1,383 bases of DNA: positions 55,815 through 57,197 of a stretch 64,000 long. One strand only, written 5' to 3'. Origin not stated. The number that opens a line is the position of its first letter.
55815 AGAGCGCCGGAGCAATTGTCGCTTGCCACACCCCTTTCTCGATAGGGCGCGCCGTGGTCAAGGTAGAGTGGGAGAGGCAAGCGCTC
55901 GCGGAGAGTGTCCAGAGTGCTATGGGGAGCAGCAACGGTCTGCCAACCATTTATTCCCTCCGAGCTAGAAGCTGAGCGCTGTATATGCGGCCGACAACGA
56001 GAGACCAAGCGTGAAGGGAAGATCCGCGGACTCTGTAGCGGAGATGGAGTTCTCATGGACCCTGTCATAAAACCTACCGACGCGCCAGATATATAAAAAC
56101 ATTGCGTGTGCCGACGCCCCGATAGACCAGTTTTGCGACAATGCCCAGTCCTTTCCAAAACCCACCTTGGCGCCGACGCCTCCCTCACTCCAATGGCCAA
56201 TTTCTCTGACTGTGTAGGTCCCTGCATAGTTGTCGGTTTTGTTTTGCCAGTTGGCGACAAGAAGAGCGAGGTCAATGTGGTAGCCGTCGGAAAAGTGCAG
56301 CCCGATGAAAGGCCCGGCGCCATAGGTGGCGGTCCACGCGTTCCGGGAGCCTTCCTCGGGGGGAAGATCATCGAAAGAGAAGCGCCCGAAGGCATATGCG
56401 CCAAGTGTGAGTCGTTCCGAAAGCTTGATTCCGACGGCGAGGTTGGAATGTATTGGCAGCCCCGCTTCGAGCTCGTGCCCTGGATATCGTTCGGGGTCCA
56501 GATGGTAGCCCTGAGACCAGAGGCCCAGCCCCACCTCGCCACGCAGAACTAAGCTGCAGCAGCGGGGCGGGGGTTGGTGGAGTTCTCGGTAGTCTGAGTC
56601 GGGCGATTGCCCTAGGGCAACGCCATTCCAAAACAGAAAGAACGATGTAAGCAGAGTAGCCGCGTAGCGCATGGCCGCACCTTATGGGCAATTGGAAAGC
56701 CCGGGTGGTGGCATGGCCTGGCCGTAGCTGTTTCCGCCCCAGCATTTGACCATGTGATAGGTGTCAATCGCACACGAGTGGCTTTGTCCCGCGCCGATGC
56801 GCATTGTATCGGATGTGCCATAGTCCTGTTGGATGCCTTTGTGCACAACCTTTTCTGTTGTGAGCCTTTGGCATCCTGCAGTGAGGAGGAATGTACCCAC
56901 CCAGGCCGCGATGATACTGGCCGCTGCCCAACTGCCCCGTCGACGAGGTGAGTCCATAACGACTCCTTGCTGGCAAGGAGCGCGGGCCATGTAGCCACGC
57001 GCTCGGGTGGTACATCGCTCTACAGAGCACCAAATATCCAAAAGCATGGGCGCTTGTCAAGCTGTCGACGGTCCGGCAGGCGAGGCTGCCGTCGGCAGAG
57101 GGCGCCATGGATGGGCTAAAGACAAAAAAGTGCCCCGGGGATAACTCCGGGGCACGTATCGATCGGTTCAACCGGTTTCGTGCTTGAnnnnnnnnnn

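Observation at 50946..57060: Gene cluster: one-blade RCC1 mini-lipoprotein, two small beta-barrels, then a 1384-aa lipoprotein with ~21 six-Cys repeats and an RCC1 propeller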

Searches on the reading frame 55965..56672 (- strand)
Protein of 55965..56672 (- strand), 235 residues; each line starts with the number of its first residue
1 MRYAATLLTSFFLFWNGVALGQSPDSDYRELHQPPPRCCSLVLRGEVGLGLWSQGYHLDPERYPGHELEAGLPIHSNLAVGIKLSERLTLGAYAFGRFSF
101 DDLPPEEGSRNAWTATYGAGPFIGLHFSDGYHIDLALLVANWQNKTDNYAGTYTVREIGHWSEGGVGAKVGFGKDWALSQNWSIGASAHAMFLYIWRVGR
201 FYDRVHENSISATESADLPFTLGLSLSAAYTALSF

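Call 3: search_protein_families(library=pfam, proteins=[window:55965-56672:-], max_evalue=0.1)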
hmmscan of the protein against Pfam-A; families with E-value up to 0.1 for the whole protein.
window:55965-56672:- (235 aa): 1 family
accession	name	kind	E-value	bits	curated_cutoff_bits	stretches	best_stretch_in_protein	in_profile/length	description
PF03797.25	Autotransporter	-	9.6e-07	29.2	26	1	85-196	37-148/255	Autotransporter beta-domain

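Call 4: search_protein_families(library=ncbifam, proteins=[window:55965-56672:-], max_evalue=0.1)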
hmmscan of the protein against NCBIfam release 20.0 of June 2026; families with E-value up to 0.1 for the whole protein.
window:55965-56672:- (235 aa): 0 families

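Call 10: find_homologous_proteins(query=window:55965-56672:-)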
Query window:55965-56672:- (235 aa): 1 proteins with E <= 0.001 among 999 candidates.
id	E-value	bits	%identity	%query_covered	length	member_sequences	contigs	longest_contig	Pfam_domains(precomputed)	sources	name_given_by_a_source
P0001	2.1e-159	547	100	100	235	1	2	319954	PF03797.26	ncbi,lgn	-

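Call 13: find_encoding_contigs(protein=P0001, flank=10000, max_places=4)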
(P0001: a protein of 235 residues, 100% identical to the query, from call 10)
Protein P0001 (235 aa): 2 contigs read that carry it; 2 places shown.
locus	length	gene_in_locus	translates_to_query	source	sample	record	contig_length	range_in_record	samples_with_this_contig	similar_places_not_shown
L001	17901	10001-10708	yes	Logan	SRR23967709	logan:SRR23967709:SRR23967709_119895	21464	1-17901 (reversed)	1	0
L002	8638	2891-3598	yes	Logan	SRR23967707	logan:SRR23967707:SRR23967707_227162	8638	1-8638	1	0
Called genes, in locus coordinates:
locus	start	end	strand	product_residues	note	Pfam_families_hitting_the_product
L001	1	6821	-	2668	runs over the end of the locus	PF23759:GBD_T9SS_assoc (faint), PF04151:PPC (faint)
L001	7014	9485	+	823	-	PF21671:CPL1-like (faint), PF25390:WD40_RLD, PF13540:RCC1_2 (weak), PF00415:RCC1 (weak), PF25390:WD40_RLD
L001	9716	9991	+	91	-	PF13540:RCC1_2 (weak)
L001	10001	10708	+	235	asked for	PF03797:Autotransporter (weak)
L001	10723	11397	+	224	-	-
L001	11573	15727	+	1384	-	-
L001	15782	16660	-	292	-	PF01612:DNA_pol_A_exo1, PF00570:HRDC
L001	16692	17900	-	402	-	?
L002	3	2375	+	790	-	?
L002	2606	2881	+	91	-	PF13540:RCC1_2 (weak)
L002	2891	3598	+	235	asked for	PF03797:Autotransporter (weak)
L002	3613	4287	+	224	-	-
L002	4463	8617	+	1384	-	-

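Call 15: search_protein_families(library=pfam, proteins=[window:55965-56672:-], max_evalue=10)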
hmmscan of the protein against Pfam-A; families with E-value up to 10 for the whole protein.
window:55965-56672:- (235 aa): 2 families
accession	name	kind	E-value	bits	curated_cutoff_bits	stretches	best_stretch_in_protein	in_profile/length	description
PF03797.25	Autotransporter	-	9.6e-07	29.2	26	1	85-196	37-148/255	Autotransporter beta-domain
PF12099.14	DUF3575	-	0.27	11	21.1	1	113-197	75-144/177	Protein of unknown function (DUF3575)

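Call 17: search_solved_structures(query=window:55965-56672:-, max_evalue=10)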
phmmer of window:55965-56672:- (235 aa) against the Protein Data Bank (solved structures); distinct sequences matched with E-value up to 10: 2.
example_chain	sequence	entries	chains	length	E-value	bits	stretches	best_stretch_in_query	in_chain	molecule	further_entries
9jqx_A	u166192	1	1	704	0.27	14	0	47-107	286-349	Metabotropic GABA-B receptor subtype 1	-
9jr0_A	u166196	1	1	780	0.35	13.6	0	47-107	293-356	Metabotropic GABA-B receptor subtype 1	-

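Call 23: search_protein_representatives(protein=window:55965-56672:-)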
Query: 235 residues. Proteins with E-value up to 0.001 (for the whole library): 2; up to 1e-10: 1; up to 1e-30: 1. The best 2 are listed.
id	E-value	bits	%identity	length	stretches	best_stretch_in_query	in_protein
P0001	6.8e-160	546.6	100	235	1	1-235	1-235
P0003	6.3e-04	35.7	29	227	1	41-192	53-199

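Call 31: find_encoding_contigs(protein=P0003, flank=10000, max_places=3)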
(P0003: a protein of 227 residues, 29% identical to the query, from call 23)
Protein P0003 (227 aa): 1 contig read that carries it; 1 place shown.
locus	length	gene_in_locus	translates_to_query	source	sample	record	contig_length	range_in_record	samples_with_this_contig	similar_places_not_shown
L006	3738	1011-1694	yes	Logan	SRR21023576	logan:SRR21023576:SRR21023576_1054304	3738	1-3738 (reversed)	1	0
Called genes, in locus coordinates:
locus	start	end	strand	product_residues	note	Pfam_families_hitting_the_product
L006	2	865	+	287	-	?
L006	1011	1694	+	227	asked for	-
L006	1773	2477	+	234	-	-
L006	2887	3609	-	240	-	PF01648:ACPS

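Call 32: list_cluster_members(proteins=[P0003, P0004, P0001, P0017])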
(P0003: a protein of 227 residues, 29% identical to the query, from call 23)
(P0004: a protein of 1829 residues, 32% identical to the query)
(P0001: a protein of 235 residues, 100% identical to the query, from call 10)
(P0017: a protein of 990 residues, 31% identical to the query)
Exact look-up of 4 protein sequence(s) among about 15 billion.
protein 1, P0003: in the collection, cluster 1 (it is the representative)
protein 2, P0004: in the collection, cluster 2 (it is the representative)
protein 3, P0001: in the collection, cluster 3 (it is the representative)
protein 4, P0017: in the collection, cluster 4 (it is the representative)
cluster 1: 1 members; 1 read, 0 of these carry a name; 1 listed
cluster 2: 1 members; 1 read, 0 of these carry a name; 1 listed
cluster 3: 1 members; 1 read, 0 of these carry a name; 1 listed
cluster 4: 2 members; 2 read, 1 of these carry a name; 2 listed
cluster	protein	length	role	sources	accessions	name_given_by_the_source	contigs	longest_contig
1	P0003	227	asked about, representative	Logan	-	-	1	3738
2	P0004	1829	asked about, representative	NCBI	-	-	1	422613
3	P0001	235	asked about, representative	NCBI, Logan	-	-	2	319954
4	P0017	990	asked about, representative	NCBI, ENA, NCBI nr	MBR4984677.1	MAG: hypothetical protein IKY83_02925 [Proteobacteria bacterium] | hypothetical protein [Pseudomonadota bacterium]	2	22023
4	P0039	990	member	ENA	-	-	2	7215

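Call 49: predict_structure(protein=window:55968-56672:-)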
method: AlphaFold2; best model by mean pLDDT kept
length: 235 residues; sequences in the alignment: 1
mean_pLDDT: 37.2   pTM: 0.37
mean pLDDT of the five models: 37.2, 36.5, 32.4, 31.7, 29.1
residues with pLDDT >= 90: 0; 70-90: 0; 50-70: 18; < 50: 217
segments of 3 or more residues with pLDDT < 50: 1-85, 94-121, 130-133, 136-190, 195-202, 204-206, 208-235
pLDDT, mean of each block of 10 residues (from residue 1): 34 38 28 25 27 33 33 34 48 45 35 40 50 47 39 39 32 33 39 48 46 34 33 28
secondary structure, 60 per line:
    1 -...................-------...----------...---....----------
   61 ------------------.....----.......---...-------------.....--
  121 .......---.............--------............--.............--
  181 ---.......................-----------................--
elements in order: H2-20 E41-43 E47-50 E79-83 E88-94 E98-100 E114-118 E121-127 E131-143 E152-163 E166-178 H184-206 H218-233

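Call 52: search_solved_structures(query=A3, max_evalue=10, show_alignments=2)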
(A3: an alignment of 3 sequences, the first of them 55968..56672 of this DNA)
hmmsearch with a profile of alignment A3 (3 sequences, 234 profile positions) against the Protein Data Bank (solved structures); distinct sequences matched with E-value up to 10: 0.

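Call 53: search_protein_families(library=pfam, alignment_id=A3, max_evalue=1)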
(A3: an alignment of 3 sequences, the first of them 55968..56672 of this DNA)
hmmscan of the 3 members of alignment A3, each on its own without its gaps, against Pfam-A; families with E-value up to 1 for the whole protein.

A. member 1, window:55968-56672:- (235 aa): 2 families
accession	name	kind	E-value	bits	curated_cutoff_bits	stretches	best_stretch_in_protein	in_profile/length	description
PF03797.25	Autotransporter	-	9.6e-07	29.2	26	1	85-196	37-148/255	Autotransporter beta-domain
PF12099.14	DUF3575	-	0.27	11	21.1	1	113-197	75-144/177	Protein of unknown function (DUF3575)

B. families by the number of members that match (of 3 scanned): 6 families
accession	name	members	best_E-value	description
PF03797.25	Autotransporter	2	9.6e-07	Autotransporter beta-domain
PF13505.12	OMP_b-brl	2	7.4e-05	Outer membrane protein beta-barrel domain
PF05420.17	BCSC_C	1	0.0051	Cellulose synthase operon protein C C-terminus (BCSC_C)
PF13568.12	OMP_b-brl_2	1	0.07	Outer membrane protein beta-barrel domain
PF04575.19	SlipAM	1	0.1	Surface lipoprotein assembly modifier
PF12099.14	DUF3575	1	0.27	Protein of unknown function (DUF3575)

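Call 63: find_related_loci(query=A3, collection=metagenome_contigs, flank=10000)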
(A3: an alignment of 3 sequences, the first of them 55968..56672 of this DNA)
Query A3 (235 aa) in metagenome_contigs; peptide patterns used: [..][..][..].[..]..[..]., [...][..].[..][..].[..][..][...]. (x = any residue, [..] = any of these).
94 stretches matched a pattern; 1 encode a relative of the query (tblastn E <= 1e-3); 1 distinct loci.
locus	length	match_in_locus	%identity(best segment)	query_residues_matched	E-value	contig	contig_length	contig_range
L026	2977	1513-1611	45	160-192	5e-6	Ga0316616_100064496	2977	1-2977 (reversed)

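Call 65: search_protein_families(library=ncbifam, proteins=[L006:2-862:+], max_evalue=0.01)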
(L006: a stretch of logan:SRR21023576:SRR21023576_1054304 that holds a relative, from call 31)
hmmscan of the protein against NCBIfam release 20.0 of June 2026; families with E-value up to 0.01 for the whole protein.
L006:2-862:+ (287 aa): 0 families

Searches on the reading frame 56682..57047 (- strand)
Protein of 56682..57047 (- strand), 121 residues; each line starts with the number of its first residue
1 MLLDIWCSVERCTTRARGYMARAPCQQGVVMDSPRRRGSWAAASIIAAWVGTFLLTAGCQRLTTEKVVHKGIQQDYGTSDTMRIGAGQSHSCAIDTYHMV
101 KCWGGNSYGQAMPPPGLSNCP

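Call 3: search_protein_families(library=pfam, proteins=[window:56682-57047:-], max_evalue=0.1)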
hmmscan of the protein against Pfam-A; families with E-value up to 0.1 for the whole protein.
window:56682-57047:- (121 aa): 2 families
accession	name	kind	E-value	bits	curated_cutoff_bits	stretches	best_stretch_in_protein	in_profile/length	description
PF13540.12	RCC1_2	-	6.4e-07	29.5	22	1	84-110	4-30/30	Regulator of chromosome condensation (RCC1) repeat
PF25390.1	WD40_RLD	-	7.9e-05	22.6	150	1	76-110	194-226/363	RCC1-like domain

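Call 4: search_protein_families(library=ncbifam, proteins=[window:56682-57047:-], max_evalue=0.1)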
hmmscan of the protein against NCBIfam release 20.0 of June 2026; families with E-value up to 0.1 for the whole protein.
window:56682-57047:- (121 aa): 0 families
